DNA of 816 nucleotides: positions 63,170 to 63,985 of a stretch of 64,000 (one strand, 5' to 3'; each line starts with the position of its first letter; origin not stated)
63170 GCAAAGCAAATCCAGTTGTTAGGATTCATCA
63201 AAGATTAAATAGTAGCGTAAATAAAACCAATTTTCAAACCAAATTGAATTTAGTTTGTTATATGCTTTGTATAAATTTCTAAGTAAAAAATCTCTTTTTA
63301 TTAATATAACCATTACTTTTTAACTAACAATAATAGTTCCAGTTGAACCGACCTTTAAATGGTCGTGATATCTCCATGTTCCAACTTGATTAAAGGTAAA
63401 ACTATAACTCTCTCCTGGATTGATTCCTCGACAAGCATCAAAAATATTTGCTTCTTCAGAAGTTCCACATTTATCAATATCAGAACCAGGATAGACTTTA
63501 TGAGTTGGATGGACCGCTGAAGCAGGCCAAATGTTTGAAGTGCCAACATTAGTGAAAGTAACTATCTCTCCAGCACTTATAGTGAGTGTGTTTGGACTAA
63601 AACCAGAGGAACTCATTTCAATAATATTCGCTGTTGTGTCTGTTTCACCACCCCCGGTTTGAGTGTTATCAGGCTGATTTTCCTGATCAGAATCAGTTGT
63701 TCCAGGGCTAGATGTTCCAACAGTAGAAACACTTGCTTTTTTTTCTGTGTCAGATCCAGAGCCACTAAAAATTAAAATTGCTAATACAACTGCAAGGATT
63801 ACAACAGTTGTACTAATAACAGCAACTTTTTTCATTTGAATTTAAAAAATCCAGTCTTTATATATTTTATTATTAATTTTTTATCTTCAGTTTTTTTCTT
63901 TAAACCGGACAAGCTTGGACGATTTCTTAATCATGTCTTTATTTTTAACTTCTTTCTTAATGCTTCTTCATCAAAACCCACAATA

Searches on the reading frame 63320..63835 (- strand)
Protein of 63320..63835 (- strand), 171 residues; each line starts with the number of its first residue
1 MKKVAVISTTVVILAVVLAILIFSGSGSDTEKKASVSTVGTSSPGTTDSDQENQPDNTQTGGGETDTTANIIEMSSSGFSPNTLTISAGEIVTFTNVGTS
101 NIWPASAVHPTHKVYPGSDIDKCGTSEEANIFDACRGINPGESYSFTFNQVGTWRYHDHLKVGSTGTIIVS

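Call 48: search_protein_families(library=pfam, proteins=[window:63320-63835:-], max_evalue=0.01)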
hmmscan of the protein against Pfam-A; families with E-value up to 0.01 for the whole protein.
window:63320-63835:- (171 aa): 2 families
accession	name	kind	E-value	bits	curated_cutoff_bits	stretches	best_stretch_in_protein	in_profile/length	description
PF00127.26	Copper-bind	-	0.00025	21.8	21.2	1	78-170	13-98/99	Copper binding proteins, plastocyanin/azurin family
PF13473.12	Cupredoxin_1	-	0.00051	20.5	27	0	66-170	19-104/104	Cupredoxin-like domain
